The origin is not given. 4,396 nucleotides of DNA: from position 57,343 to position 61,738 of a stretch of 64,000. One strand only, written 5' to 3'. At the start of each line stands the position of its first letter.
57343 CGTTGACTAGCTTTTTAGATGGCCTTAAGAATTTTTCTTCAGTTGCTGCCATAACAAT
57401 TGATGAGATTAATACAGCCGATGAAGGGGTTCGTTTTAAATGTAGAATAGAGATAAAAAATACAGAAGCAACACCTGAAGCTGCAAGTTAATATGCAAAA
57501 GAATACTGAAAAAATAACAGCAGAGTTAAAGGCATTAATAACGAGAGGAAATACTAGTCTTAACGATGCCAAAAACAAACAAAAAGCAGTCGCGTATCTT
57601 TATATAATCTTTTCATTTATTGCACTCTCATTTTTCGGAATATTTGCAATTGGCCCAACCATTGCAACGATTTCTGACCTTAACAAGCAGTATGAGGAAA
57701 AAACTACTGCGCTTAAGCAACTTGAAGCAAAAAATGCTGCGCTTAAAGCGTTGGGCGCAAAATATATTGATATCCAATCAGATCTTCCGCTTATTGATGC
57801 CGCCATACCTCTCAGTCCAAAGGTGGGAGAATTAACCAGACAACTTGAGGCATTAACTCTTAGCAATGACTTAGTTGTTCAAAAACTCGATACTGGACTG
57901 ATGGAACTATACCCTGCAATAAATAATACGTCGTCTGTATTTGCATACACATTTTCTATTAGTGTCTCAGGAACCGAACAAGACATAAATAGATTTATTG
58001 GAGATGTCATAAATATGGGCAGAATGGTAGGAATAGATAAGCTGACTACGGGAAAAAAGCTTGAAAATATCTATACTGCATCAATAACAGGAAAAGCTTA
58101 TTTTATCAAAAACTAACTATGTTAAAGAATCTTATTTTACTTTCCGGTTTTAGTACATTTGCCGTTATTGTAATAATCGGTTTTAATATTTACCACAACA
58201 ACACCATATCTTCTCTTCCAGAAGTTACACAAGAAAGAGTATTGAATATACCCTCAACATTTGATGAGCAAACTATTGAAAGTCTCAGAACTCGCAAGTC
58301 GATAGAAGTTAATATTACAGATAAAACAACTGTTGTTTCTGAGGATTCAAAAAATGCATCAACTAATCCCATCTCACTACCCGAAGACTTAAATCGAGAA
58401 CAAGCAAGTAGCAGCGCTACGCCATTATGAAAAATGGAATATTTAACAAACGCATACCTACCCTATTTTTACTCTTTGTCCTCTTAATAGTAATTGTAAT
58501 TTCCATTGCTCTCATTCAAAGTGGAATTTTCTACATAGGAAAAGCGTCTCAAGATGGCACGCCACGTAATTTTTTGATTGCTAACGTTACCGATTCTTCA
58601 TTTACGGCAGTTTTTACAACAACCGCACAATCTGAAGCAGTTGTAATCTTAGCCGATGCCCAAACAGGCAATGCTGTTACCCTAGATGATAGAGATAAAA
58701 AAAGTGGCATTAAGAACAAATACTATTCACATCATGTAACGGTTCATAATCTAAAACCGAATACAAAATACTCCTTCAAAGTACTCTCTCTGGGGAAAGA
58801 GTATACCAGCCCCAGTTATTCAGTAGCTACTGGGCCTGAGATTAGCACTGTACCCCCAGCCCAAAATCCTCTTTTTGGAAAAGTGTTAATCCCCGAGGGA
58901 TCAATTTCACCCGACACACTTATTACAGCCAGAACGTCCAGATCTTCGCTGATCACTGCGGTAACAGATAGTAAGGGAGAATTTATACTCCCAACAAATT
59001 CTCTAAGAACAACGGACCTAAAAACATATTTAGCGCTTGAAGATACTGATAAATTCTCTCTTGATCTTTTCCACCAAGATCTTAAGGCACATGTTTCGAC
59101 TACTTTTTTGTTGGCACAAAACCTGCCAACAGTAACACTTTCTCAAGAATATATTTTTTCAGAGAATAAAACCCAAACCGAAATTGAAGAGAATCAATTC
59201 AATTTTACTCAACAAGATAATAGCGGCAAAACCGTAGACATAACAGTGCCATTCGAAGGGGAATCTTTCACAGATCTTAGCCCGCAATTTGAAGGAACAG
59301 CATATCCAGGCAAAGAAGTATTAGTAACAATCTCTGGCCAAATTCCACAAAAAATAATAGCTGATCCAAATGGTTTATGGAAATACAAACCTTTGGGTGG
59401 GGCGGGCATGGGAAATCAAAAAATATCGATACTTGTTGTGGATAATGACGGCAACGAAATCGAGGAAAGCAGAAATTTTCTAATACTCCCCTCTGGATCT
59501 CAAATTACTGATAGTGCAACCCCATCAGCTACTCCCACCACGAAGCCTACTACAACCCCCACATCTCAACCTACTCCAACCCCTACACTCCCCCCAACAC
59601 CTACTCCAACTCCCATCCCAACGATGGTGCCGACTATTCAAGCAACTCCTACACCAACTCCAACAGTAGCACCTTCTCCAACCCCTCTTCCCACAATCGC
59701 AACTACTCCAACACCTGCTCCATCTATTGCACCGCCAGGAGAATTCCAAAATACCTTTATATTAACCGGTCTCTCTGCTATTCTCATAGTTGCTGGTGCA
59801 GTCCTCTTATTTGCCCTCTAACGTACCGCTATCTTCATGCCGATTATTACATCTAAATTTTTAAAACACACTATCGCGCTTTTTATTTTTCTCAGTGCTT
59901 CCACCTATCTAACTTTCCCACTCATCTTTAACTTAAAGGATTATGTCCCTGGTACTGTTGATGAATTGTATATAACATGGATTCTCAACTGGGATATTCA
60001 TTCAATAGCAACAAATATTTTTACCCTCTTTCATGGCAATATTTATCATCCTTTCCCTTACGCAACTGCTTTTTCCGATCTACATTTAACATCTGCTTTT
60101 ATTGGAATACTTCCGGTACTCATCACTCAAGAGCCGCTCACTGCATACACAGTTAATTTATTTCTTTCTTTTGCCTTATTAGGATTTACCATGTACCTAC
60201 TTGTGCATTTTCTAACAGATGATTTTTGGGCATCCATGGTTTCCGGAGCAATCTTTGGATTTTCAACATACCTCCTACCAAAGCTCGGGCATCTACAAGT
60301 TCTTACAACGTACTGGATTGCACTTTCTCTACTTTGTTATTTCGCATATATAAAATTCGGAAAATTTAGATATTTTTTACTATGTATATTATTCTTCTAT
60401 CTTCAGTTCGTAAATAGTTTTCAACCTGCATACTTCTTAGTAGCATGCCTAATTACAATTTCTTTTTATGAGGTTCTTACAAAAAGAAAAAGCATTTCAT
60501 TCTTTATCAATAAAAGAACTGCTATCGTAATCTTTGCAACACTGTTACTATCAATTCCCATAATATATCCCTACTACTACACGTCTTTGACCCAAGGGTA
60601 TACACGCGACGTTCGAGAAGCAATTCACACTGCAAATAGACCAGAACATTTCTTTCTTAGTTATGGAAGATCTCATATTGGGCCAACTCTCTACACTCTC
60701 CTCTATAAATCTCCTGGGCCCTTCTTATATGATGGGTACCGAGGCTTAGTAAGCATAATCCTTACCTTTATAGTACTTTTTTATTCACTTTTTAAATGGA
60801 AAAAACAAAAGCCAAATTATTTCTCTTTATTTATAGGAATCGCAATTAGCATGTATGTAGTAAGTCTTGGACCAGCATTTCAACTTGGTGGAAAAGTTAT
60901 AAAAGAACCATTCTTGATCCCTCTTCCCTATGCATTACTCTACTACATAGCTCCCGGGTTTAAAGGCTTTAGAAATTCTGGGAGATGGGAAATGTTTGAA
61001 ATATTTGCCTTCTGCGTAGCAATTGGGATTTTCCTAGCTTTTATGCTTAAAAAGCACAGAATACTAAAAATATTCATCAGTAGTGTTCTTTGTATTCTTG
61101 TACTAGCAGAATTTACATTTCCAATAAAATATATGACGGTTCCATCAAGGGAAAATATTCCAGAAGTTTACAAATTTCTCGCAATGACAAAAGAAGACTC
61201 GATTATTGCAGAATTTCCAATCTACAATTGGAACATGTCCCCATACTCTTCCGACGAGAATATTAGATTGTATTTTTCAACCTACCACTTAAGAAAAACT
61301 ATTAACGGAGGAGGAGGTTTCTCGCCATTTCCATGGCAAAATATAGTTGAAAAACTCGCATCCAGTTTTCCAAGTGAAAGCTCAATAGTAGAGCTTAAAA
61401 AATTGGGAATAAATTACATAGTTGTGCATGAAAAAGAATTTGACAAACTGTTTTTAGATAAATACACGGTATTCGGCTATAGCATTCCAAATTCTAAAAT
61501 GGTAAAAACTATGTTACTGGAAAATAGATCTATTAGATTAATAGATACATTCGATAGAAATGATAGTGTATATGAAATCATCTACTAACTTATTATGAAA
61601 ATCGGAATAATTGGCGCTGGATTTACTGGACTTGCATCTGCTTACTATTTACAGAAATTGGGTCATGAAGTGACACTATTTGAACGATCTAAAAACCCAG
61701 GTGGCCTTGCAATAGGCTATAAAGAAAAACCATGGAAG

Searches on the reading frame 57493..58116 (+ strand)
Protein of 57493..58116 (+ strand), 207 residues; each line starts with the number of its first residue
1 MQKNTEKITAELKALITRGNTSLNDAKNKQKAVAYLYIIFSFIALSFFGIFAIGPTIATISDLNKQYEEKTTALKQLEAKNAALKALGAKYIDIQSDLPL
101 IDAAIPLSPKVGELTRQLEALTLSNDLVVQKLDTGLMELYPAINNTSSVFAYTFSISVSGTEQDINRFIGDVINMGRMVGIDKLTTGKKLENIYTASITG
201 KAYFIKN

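Call 9: search_protein_families(library=pfam, proteins=[window:57493-58116:+], max_evalue=0.01)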
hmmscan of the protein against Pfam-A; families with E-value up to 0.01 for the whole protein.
window:57493-58116:+ (207 aa): 2 families
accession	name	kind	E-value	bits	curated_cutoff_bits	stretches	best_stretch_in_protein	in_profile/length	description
PF04350.18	PilO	-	6.1e-06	26.9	22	1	62-192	3-127/145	Pilus assembly protein, PilO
PF04977.20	DivIC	-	0.0016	18.7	28.9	1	43-87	2-46/80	Septum formation initiator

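Call 21: search_protein_families(library=ncbifam, proteins=[window:57493-58116:+], max_evalue=0.01)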
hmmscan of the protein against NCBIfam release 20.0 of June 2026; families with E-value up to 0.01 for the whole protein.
window:57493-58116:+ (207 aa): 0 families

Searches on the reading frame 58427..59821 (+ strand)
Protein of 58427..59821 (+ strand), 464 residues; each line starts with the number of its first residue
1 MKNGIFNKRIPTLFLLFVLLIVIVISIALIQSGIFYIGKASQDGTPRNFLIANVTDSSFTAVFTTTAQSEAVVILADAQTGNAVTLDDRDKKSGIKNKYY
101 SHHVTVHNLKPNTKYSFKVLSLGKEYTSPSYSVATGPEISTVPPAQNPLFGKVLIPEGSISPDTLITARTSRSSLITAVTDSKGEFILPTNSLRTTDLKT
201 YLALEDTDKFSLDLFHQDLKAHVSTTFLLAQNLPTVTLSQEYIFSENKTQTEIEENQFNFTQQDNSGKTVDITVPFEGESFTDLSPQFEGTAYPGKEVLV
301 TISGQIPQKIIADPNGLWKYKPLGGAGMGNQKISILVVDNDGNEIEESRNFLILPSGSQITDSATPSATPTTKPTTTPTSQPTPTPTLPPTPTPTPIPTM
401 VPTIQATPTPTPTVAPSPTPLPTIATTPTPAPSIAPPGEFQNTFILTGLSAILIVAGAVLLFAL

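Call 9: search_protein_families(library=pfam, proteins=[window:58427-59821:+], max_evalue=0.01)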
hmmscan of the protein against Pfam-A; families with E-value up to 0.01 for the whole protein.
window:58427-59821:+ (464 aa): 2 families
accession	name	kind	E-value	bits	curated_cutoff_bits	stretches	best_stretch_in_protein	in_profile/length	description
PF16656.11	Pur_ac_phosph_N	-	8.6e-08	33.1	30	1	55-135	11-93/93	Purple acid Phosphatase, N-terminal domain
PF00041.27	fn3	-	5.3e-05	23.8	25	1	45-128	2-75/84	Fibronectin type III domain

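Call 21: search_protein_families(library=ncbifam, proteins=[window:58427-59821:+], max_evalue=0.01)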
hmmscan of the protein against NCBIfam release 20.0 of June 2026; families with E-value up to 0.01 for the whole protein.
window:58427-59821:+ (464 aa): 0 families

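Call 55: search_protein_families(library=pfam, proteins=[window:58427-59821:+], max_evalue=10)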
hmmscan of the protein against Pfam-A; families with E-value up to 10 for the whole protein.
window:58427-59821:+ (464 aa): 5 families
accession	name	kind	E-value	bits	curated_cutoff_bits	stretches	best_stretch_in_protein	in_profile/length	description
PF16656.11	Pur_ac_phosph_N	-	8.6e-08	33.1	30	1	55-135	11-93/93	Purple acid Phosphatase, N-terminal domain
PF00041.27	fn3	-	5.3e-05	23.8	25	1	45-128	2-75/84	Fibronectin type III domain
PF24107.1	DUF7382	-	0.011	16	27.4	1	329-358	18-45/65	Domain of unknown function (DUF7382)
PF16370.11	MetallophosC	-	0.025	15.1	29.7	1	32-73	8-56/168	C terminal of Calcineurin-like phosphoesterase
PF19077.6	Big_13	-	0.032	15.2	27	1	284-348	27-94/102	Bacterial Ig-like domain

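Call 71: find_encoding_contigs(protein=window:58427-59821:+, flank=10000, max_places=2)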
Protein window:58427-59821:+ (464 aa): 1 contig read that carries it; 1 place shown.
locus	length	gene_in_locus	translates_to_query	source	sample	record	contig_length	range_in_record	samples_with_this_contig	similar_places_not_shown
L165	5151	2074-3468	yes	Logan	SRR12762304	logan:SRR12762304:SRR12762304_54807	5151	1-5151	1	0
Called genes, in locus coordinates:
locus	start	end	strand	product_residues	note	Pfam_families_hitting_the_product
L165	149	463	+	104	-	PF01649:Ribosomal_S20p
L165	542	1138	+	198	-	-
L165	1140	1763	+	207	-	PF04350:PilO (weak)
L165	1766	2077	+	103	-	-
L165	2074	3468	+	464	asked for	PF16656:Pur_ac_phosph_N (weak)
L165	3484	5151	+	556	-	?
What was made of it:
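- Tried and rejected: The look-up for the 464-aa protein returned only a 5 kb contig (call 71).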

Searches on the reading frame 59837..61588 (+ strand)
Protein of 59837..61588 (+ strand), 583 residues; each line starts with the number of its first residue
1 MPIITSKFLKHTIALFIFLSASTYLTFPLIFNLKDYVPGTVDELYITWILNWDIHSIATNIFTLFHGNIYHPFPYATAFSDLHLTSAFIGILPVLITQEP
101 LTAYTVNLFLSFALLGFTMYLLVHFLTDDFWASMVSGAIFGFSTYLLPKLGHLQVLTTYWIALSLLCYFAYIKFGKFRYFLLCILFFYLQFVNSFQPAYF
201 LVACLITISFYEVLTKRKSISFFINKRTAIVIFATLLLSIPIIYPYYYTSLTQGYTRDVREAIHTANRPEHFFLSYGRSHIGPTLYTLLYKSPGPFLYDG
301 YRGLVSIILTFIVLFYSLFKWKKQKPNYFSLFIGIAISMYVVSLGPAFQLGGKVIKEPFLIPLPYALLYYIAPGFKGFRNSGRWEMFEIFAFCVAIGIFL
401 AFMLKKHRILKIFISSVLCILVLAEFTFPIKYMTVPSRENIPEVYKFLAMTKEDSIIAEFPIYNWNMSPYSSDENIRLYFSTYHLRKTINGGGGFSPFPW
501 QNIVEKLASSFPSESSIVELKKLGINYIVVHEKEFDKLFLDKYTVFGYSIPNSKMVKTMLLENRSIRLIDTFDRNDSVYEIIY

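Call 9: search_protein_families(library=pfam, proteins=[window:59837-61588:+], max_evalue=0.01)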
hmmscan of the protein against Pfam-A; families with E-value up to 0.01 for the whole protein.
window:59837-61588:+ (583 aa): 0 families

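Call 21: search_protein_families(library=ncbifam, proteins=[window:59837-61588:+], max_evalue=0.01)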
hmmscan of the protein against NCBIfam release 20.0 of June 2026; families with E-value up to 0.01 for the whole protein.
window:59837-61588:+ (583 aa): 0 families

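Call 55: search_protein_families(library=pfam, proteins=[window:59837-61588:+], max_evalue=10)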
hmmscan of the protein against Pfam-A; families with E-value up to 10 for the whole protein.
window:59837-61588:+ (583 aa): 1 family
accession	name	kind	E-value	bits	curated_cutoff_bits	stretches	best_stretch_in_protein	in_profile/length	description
PF15681.10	LAX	-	0.41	9.9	27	1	297-327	10-39/350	Lymphocyte activation family X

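Call 56: search_solved_structures(query=window:59837-61588:+, max_evalue=10)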
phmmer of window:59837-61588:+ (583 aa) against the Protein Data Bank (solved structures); distinct sequences matched with E-value up to 10: 0.

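Call 58: find_encoding_contigs(protein=window:59837-61588:+, flank=10000, max_places=3)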
Protein window:59837-61588:+ (583 aa): no gene with exactly this product is on record in the collection.
